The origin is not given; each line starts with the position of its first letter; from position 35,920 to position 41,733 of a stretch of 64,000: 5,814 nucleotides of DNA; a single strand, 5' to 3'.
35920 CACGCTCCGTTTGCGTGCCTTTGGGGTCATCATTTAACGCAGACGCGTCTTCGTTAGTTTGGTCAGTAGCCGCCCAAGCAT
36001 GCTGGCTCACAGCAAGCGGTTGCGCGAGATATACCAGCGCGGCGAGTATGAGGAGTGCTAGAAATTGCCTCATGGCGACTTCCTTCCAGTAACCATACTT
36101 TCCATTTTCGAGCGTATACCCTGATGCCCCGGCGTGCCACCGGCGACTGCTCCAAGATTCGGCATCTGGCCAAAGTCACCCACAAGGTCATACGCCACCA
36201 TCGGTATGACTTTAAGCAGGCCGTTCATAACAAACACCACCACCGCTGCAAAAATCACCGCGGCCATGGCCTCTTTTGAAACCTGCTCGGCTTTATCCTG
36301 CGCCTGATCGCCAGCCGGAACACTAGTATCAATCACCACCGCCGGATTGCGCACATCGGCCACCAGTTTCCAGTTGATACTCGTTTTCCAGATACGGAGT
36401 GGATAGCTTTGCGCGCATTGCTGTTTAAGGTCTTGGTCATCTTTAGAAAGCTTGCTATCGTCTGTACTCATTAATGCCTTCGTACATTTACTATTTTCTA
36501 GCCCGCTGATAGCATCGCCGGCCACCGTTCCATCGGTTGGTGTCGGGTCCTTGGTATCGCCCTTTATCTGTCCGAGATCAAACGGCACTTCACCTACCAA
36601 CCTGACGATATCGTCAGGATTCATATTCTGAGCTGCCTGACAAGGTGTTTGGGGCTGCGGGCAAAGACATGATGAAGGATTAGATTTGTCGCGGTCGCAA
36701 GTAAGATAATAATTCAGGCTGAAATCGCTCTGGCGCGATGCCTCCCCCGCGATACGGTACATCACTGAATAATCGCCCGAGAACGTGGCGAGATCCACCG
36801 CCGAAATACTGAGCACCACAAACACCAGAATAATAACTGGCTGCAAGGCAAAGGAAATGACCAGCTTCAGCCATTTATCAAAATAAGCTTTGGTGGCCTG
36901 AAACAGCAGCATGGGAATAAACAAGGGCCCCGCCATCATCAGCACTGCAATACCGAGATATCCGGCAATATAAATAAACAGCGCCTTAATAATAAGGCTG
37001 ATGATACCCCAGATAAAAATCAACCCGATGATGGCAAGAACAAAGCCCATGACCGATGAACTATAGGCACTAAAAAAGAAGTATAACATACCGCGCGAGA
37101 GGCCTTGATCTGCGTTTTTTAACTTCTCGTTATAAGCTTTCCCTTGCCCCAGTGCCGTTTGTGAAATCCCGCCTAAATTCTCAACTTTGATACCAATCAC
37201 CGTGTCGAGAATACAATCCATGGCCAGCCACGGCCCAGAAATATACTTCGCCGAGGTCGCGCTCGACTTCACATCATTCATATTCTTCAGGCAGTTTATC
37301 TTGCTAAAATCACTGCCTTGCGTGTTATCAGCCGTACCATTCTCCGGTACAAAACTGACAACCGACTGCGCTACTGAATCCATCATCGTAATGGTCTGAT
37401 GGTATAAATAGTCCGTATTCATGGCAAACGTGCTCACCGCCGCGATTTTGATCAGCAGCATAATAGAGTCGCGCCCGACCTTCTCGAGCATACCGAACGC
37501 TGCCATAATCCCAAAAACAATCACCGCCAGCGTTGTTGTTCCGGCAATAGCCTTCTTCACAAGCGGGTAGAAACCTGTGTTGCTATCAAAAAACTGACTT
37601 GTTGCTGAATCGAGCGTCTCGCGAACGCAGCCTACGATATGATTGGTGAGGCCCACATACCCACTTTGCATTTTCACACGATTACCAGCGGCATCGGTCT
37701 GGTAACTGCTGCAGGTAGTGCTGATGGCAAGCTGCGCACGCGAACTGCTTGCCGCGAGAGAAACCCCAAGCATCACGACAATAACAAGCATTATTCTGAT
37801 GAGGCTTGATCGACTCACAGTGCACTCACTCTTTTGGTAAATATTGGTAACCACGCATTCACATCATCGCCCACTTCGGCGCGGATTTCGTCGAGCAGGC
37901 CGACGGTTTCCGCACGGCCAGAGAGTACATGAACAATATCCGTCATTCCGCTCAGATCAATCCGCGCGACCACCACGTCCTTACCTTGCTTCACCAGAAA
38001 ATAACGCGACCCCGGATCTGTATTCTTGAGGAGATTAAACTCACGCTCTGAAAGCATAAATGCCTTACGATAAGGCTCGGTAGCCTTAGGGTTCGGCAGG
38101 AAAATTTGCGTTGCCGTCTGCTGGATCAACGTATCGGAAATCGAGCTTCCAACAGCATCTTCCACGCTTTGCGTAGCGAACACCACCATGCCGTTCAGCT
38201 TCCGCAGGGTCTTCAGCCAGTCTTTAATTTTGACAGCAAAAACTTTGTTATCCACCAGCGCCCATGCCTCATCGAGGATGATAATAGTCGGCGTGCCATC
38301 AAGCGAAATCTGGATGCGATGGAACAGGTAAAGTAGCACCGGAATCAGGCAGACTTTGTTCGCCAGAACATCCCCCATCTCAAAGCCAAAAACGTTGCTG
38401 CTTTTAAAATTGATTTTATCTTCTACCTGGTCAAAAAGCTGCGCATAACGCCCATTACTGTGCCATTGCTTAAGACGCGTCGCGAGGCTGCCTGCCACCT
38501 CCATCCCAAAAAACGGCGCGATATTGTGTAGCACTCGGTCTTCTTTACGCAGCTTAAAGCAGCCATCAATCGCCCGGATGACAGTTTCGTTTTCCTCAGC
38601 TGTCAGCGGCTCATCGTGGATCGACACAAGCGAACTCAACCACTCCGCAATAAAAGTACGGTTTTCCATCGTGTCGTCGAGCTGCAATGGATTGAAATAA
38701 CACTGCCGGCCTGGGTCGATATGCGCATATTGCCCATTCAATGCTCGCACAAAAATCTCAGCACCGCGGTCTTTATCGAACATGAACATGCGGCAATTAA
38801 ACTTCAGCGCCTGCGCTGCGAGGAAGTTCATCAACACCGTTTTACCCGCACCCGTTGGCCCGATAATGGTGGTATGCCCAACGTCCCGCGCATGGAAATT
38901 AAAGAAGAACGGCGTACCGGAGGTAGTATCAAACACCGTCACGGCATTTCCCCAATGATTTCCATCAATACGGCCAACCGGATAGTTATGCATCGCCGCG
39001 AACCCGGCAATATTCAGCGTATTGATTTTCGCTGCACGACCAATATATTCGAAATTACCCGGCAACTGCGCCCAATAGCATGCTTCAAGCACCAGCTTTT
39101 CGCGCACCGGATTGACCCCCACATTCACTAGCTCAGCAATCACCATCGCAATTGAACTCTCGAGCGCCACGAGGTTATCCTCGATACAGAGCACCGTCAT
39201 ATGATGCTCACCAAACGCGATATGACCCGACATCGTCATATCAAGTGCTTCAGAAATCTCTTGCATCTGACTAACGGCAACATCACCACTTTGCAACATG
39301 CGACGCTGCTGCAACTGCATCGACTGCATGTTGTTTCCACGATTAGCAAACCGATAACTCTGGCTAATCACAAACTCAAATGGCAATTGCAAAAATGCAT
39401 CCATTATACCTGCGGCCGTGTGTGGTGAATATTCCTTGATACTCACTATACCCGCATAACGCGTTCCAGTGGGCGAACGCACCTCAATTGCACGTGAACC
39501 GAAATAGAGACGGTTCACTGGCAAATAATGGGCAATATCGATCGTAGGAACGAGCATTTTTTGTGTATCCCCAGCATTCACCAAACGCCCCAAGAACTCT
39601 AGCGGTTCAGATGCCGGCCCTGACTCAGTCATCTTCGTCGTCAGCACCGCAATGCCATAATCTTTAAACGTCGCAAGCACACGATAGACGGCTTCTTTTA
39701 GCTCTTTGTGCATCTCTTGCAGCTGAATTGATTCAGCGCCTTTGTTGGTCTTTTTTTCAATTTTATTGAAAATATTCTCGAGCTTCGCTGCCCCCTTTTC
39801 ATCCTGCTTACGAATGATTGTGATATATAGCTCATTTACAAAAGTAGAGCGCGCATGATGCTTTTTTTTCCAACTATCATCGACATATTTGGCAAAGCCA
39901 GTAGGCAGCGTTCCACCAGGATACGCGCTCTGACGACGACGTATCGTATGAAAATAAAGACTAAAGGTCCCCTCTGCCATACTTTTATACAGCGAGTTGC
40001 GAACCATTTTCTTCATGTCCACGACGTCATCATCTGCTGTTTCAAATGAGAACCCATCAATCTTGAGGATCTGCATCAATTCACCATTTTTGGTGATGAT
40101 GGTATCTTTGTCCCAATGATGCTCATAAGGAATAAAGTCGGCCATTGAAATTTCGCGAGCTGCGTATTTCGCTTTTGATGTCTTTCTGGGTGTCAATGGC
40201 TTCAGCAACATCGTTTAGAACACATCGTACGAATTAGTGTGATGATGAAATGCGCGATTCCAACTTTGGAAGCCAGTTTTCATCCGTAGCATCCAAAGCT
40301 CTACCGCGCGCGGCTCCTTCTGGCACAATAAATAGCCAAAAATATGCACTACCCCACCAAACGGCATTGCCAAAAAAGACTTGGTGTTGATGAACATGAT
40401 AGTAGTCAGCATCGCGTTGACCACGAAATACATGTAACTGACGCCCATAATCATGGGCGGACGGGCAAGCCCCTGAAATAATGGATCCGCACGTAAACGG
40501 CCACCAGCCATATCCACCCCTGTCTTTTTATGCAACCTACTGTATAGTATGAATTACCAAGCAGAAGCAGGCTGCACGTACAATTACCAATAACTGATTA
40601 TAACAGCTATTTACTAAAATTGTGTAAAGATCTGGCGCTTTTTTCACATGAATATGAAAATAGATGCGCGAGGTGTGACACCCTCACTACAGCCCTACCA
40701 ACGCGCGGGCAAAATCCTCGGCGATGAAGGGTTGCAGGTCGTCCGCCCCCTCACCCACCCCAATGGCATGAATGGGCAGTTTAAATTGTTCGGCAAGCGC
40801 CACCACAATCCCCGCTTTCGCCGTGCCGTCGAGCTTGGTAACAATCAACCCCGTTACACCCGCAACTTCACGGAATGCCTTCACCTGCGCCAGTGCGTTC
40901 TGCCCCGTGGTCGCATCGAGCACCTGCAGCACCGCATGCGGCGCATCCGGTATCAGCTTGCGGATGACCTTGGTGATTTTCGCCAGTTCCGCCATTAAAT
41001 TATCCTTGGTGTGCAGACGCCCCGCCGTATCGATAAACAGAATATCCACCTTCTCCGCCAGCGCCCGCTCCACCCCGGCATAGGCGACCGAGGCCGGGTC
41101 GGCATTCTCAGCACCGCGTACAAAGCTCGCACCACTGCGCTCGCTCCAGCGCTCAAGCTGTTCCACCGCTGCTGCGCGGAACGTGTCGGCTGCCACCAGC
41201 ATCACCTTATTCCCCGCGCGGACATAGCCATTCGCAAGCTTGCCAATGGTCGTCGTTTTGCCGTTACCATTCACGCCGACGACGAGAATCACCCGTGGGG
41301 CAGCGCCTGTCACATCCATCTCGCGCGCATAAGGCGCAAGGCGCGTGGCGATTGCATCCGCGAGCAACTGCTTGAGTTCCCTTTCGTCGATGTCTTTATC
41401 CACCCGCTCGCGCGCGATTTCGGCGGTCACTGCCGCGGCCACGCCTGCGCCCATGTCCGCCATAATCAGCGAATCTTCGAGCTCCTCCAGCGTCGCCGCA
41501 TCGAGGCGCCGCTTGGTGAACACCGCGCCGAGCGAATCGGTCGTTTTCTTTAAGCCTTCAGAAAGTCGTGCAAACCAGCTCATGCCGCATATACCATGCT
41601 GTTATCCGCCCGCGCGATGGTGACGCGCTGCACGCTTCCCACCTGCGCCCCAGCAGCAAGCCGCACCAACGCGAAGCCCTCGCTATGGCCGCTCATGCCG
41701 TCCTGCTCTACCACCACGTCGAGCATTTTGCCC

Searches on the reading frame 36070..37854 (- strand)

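Call 9: search_protein_families(library=pfam, proteins=[window:36070-37854:-], max_evalue=0.01)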
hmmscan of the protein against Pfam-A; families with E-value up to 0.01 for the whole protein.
window:36070-37854:- (594 aa): 1 family
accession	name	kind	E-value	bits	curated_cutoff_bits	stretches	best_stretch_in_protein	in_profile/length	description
PF04610.19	TrbL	-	4.4e-16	59.7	25.9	1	229-354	58-181/215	TrbL/VirB6 plasmid conjugal transfer protein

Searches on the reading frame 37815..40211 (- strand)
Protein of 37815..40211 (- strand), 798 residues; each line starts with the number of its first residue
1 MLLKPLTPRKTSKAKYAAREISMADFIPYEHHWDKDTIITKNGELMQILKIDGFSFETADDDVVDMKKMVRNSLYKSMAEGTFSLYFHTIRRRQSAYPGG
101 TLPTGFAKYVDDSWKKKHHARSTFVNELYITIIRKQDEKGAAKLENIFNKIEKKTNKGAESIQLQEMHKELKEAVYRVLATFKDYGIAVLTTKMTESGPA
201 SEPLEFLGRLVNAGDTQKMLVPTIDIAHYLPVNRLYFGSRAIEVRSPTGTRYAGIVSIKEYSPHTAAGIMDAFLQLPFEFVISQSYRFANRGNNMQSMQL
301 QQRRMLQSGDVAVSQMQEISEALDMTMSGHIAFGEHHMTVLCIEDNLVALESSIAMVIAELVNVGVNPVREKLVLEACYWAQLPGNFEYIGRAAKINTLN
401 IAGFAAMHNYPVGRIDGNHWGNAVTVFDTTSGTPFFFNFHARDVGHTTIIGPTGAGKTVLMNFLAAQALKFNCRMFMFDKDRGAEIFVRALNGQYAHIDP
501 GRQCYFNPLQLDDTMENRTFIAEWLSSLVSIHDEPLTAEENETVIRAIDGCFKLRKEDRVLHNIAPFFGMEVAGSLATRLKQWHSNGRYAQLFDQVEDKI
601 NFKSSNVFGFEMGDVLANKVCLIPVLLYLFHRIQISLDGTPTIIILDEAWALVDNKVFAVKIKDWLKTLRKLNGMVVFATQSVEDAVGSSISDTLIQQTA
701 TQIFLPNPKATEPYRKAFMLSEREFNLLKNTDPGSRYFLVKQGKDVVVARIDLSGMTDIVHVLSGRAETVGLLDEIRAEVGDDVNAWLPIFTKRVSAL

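Call 9: search_protein_families(library=pfam, proteins=[window:37815-40211:-], max_evalue=0.01)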
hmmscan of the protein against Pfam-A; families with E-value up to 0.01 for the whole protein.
window:37815-40211:- (798 aa): 7 families
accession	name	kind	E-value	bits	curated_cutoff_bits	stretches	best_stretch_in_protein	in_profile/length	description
PF03135.19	CagE_TrbE_VirB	-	2.2e-49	168.7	21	1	196-392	9-204/204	CagE, TrbE, VirB family, component of type IV transporter system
PF19044.6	P-loop_TraG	-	1.5e-19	70.4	25.8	2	577-712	185-323/413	TraG P-loop domain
PF12846.13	AAA_10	-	2.1e-08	34.1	27.5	1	445-518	22-87/362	AAA-like domain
PF13401.12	AAA_22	-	0.00015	22.5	27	0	445-469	6-30/130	AAA domain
PF01935.23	DUF87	-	0.00043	20.9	23.2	0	446-481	25-61/220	Helicase HerA, central domain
PF10412.15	TrwB_AAD_bind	-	0.00086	18.7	20.5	0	442-480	13-51/387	Type IV secretion-system coupling protein DNA-binding domain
PF13476.12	AAA_23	-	0.0056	17.8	27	0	438-465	16-40/201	AAA domain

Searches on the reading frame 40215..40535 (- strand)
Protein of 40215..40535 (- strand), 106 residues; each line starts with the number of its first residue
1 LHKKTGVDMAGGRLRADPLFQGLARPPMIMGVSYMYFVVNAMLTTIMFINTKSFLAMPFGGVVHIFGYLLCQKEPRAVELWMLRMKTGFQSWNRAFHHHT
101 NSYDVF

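Call 9: search_protein_families(library=pfam, proteins=[window:40215-40535:-], max_evalue=0.01)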
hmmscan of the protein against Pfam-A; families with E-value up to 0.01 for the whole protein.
window:40215-40535:- (106 aa): 1 family
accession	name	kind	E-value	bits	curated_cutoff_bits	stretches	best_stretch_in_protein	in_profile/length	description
PF05101.18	VirB3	-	7.4e-24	84.3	23.9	1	16-98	2-84/84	Type IV secretory pathway, VirB3-like protein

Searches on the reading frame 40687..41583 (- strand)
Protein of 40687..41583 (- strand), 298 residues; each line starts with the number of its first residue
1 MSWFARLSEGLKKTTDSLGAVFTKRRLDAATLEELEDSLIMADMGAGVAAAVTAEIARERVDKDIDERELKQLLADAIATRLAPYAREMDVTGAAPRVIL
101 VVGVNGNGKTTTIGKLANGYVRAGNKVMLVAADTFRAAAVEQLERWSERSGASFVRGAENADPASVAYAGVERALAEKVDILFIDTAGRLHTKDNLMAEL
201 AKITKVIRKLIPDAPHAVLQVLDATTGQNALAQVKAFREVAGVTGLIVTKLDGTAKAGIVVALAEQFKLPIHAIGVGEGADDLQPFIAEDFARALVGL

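Call 9: search_protein_families(library=pfam, proteins=[window:40687-41583:-], max_evalue=0.01)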
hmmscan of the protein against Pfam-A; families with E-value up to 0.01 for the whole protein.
window:40687-41583:- (298 aa): 13 families
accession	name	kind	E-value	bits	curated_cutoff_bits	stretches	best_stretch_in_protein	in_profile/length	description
PF00448.28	SRP54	-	3.3e-71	239.4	22.7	1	96-296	1-195/196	SRP54-type protein, GTPase domain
PF02881.24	SRP54_N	-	4.5e-09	36.8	22.4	1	15-77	2-74/75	SRP54-type protein, helical bundle domain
PF13604.12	AAA_30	-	1.2e-06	28.9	27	1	95-201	17-109/191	AAA domain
PF03308.22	MeaB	-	0.00033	20.2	23.1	1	89-133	27-70/273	Methylmalonyl Co-A mutase-associated GTPase MeaB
PF13401.12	AAA_22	-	0.00044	21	27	1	97-205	6-109/130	AAA domain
PF13245.12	AAA_19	-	0.00044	20.9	25.1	1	94-150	9-64/134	AAA domain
PF06414.18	Zeta_toxin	-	0.00044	20.2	22.3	1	92-142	12-63/199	Zeta toxin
PF25199.1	nSTAND_NTPase5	-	0.0013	19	34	1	92-145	37-92/145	Novel STAND NTPase 5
PF13191.12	AAA_16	-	0.0018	19.2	32.6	1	93-161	21-85/167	AAA ATPase domain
PF09848.15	SLFN-g3_helicase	-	0.0058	16.4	24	1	97-215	2-115/354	Schlafen group 3, DNA/RNA helicase domain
PF13671.12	AAA_33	-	0.0067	17.2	27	1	98-218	1-110/143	AAA domain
PF01656.29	CbiA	-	0.0073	16.7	25.4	0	106-267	9-100/125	CobQ/CobB/MinD/ParA nucleotide binding domain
PF20720.3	nSTAND3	-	0.0082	16.3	27.2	0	97-130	18-51/155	Novel STAND NTPase 3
